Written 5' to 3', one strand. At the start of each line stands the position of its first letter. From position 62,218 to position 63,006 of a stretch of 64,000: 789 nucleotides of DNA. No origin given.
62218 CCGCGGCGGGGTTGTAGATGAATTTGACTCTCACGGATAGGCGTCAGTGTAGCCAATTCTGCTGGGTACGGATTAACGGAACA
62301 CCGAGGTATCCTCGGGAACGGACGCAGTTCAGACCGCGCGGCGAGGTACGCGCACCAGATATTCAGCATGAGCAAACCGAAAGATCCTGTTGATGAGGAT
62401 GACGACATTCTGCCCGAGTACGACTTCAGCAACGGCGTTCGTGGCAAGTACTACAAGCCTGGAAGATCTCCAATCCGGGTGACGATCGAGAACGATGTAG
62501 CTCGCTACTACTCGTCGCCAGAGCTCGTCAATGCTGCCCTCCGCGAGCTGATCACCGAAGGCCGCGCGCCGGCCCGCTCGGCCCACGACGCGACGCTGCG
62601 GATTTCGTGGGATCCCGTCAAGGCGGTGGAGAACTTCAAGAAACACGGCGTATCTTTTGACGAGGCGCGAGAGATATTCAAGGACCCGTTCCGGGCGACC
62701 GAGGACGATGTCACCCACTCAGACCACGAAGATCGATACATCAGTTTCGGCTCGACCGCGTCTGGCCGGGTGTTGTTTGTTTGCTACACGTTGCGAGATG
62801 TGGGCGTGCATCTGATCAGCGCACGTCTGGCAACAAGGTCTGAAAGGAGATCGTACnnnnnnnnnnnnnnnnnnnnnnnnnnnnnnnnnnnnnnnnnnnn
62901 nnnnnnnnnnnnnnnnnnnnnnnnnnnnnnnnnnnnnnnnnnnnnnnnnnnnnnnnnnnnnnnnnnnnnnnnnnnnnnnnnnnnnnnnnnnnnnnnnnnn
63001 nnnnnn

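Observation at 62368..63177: Tripartite BrnA-like / BrnT toxin / BrnA-like fusion in one 269-aa ORF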

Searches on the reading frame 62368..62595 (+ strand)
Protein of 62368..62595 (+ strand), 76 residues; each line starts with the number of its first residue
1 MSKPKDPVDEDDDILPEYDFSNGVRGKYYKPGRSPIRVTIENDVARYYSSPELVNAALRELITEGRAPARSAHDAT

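Call 3: search_protein_families(library=pfam, proteins=[window:62368-62595:+], max_evalue=1)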
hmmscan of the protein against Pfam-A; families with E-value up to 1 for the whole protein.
window:62368-62595:+ (76 aa): 1 family
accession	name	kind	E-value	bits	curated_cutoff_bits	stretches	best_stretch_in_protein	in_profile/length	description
PF09957.15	VapB_antitoxin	-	0.023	15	23.4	1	52-68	26-42/47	Bacterial antitoxin of type II TA system, VapB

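Call 4: search_protein_families(library=ncbifam, proteins=[window:62368-62595:+], max_evalue=1)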
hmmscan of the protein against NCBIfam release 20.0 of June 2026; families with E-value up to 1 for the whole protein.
window:62368-62595:+ (76 aa): 0 families

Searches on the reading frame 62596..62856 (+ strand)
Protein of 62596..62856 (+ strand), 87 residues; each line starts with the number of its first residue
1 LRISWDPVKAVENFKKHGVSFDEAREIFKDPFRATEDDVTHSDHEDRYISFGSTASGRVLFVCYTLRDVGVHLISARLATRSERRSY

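Call 3: search_protein_families(library=pfam, proteins=[window:62596-62856:+], max_evalue=1)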
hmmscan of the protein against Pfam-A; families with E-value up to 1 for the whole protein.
window:62596-62856:+ (87 aa): 1 family
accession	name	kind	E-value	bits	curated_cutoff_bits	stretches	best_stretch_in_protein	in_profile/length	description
PF04365.19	BrnT_toxin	-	9.5e-26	90.4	34.5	1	5-83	1-77/77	Ribonuclease toxin, BrnT, of type II toxin-antitoxin system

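Call 4: search_protein_families(library=ncbifam, proteins=[window:62596-62856:+], max_evalue=1)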
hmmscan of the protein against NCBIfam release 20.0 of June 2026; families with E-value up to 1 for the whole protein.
window:62596-62856:+ (87 aa): 2 families
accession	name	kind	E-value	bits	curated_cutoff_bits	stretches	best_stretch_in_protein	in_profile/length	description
NF000119.1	linco_LnuF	exception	0.052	12.8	450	1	9-65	176-231/273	lincosamide nucleotidyltransferase Lnu(F)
TIGR03836.1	termin_org_HMW1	equivalog_domain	0.12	12.7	85.2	1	19-41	47-69/82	cytadherence high molecular weight protein 1 N-terminal region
